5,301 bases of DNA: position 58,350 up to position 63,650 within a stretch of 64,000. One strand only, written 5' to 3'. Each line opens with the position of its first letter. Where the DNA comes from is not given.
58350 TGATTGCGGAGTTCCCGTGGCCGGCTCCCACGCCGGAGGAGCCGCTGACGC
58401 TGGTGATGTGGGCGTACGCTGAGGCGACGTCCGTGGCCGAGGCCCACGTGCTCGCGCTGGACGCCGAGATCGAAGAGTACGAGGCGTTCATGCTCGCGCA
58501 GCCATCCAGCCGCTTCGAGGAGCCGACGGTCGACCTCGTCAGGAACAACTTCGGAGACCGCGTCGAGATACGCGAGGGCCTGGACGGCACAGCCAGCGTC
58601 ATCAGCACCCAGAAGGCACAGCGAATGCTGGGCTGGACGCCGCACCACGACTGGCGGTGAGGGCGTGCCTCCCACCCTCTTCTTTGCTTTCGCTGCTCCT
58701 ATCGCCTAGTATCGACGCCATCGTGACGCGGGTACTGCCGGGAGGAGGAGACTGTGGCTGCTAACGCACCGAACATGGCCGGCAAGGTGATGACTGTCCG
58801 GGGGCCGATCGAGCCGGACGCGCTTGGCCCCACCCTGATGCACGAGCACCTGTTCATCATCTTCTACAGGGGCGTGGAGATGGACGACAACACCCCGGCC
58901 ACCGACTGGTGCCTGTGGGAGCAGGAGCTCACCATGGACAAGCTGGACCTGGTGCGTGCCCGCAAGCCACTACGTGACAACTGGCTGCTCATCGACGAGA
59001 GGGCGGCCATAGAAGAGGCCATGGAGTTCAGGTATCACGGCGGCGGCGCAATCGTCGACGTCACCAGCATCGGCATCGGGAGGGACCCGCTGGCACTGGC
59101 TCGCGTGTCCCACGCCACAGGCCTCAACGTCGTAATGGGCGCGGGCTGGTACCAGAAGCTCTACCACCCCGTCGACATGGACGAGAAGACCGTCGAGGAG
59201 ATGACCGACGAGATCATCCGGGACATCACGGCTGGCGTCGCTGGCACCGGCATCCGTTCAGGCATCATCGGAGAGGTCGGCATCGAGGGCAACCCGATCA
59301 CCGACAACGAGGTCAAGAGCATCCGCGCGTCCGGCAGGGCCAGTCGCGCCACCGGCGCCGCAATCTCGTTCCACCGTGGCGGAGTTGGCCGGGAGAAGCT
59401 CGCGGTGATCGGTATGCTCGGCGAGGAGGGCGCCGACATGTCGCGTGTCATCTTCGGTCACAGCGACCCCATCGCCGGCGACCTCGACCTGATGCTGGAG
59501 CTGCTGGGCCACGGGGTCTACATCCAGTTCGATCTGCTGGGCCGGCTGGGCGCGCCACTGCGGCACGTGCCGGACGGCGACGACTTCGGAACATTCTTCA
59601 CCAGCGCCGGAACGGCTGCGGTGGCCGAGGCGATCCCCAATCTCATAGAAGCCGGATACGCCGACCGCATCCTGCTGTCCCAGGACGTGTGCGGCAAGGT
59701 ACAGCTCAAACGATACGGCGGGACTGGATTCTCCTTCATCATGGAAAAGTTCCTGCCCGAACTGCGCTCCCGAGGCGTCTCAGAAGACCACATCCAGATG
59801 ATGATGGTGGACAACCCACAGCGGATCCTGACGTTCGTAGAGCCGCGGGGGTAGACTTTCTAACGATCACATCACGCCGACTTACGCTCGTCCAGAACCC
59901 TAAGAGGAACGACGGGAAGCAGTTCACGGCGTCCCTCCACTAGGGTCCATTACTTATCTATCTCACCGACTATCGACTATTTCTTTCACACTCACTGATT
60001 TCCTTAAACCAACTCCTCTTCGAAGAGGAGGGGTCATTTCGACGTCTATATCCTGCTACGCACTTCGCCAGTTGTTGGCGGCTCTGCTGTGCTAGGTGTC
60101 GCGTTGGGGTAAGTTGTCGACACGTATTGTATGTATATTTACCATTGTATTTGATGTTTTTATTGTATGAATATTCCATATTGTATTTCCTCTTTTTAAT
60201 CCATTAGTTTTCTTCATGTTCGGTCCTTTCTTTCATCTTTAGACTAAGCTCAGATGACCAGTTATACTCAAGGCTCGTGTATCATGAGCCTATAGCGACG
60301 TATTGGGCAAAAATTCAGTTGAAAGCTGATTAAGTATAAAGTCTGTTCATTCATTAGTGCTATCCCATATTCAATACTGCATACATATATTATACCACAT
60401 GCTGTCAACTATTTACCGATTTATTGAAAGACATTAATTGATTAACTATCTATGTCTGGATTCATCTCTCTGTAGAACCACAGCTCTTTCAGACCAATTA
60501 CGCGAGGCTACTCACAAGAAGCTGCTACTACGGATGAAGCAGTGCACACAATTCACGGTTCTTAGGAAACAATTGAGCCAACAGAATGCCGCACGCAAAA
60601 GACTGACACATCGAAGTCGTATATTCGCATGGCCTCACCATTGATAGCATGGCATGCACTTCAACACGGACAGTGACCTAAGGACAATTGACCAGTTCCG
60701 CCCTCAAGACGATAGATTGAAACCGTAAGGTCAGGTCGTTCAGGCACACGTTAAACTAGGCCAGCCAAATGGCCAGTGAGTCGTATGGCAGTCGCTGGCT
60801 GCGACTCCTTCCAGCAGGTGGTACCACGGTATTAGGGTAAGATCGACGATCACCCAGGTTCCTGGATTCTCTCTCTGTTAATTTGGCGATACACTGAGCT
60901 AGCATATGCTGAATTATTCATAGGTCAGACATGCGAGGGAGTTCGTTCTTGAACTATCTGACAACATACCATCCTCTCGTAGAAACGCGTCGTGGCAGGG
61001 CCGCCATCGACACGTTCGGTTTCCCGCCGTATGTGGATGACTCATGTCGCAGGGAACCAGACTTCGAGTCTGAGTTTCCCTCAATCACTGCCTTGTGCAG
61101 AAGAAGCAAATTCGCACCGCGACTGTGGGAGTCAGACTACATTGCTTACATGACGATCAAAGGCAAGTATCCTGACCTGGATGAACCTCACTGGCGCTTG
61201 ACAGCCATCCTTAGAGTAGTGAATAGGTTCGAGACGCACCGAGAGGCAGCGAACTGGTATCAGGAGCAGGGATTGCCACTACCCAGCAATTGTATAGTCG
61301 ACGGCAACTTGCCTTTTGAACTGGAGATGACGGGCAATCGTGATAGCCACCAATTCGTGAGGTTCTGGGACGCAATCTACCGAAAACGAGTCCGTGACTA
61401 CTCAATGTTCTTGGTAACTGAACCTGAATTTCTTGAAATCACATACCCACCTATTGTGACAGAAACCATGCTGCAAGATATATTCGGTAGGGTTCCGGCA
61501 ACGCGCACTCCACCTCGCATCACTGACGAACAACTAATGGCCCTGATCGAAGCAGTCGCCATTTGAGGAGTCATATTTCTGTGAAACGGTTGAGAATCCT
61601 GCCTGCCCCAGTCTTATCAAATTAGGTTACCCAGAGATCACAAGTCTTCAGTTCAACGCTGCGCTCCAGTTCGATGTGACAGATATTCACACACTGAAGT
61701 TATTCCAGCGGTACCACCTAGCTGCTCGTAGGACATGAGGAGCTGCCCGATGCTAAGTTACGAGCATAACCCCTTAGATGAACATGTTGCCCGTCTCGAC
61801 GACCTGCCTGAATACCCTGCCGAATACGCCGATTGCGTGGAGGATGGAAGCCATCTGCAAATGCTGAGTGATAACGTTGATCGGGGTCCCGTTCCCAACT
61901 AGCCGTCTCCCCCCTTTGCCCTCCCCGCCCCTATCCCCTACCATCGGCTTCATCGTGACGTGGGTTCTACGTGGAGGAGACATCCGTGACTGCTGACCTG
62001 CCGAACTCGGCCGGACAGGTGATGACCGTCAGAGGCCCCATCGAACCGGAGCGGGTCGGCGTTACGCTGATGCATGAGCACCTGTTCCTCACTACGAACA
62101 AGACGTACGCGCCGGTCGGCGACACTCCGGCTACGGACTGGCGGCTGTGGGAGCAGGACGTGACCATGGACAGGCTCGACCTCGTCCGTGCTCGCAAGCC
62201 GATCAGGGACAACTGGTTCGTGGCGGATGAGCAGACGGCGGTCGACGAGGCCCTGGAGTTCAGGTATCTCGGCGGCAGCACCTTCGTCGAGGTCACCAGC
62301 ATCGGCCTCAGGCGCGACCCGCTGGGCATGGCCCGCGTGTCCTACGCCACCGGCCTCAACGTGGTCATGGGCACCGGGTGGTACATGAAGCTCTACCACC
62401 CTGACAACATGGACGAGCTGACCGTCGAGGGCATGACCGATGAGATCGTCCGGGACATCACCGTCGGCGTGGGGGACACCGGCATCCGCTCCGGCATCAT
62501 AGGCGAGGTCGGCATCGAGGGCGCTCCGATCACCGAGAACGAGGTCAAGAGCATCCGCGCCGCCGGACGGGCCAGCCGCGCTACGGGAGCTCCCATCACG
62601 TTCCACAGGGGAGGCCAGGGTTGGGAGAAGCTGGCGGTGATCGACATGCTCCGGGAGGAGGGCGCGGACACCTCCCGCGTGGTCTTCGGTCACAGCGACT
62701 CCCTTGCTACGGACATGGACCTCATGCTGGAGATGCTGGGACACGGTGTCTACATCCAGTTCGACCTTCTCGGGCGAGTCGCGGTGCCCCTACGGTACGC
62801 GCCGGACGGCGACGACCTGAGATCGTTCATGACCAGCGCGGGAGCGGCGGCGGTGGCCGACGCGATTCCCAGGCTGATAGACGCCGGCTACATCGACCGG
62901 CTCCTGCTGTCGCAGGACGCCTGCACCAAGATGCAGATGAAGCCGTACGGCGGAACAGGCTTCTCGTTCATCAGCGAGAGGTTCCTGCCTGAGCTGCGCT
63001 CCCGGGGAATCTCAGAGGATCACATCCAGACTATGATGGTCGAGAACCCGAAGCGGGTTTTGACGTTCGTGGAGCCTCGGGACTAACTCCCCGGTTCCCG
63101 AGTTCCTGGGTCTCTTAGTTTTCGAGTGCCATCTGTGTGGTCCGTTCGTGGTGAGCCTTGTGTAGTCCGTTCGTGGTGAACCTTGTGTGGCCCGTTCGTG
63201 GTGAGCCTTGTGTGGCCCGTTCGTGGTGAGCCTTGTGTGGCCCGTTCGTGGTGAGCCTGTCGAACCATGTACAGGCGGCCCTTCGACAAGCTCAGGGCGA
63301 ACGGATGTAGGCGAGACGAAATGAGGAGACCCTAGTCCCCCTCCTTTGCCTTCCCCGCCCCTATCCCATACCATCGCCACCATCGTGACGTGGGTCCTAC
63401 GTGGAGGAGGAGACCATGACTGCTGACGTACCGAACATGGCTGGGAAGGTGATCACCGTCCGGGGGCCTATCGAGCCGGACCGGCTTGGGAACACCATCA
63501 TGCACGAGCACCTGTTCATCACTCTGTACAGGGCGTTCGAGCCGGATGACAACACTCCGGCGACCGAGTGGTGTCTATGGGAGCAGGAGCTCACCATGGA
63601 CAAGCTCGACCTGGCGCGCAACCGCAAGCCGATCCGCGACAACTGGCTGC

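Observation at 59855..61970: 2.1-kb low-G+C insertion splitting tandem phosphotriesterase paralogues; half of it has no plausible ORF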

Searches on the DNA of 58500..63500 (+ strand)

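Call 5: search_rna_families(source=window, start=58500, end=63500, threshold=evalue, max_evalue=1, show_alignments=2)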
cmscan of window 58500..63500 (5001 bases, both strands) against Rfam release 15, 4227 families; matches with E-value up to 1: 0.
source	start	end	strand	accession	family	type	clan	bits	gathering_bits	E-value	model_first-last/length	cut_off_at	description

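Call 45: search_dna_similar(query=window:59855-60930:+, collection=plasmids, mode=distant, max_evalue=0.001)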
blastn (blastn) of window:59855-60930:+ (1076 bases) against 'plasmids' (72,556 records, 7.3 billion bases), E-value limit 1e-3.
No match.

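Call 46: search_dna_similar(query=window:59855-60930:+, collection=phages, mode=distant, max_evalue=0.001)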
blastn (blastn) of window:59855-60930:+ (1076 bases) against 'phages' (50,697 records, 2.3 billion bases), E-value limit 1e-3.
No match.

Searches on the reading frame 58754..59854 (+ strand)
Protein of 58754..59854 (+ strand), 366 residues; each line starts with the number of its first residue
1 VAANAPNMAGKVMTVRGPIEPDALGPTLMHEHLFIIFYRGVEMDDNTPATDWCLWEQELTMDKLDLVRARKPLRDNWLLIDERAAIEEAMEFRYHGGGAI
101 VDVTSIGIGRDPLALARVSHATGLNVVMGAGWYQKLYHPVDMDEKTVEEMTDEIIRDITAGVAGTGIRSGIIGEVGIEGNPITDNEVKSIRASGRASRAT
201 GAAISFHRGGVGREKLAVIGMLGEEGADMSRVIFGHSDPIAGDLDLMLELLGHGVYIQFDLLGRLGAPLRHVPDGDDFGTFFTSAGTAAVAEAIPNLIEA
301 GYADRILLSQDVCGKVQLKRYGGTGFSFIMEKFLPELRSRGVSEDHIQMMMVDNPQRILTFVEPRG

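Call 6: search_protein_families(library=pfam, proteins=[window:58754-59854:+], max_evalue=1)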
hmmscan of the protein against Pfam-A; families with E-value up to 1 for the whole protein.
window:58754-59854:+ (366 aa): 1 family
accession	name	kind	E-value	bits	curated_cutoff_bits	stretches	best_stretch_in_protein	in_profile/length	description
PF02126.24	PTE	-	1.5e-68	231.8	22.4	1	19-360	1-298/298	Phosphotriesterase family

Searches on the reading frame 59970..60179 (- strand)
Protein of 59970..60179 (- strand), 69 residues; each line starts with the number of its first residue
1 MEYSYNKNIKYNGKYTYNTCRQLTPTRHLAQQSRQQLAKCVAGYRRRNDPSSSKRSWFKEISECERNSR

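Call 6: search_protein_families(library=pfam, proteins=[window:59970-60179:-], max_evalue=1)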
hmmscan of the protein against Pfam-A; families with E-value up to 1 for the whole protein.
window:59970-60179:- (69 aa): 1 family
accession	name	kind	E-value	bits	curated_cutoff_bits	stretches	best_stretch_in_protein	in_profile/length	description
PF21892.1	TMEM145_N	-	0.042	14.6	28.1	1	6-67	73-124/131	TMEM145, N-terminal domain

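Call 10: search_protein_families(library=phrogs, proteins=[window:59970-60179:-], max_evalue=1)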
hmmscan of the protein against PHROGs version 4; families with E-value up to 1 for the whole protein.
window:59970-60179:- (69 aa): 1 family
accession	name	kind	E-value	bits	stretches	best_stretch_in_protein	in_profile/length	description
phrog_3337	-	unknown function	0.12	12.2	1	9-65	353-408/411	-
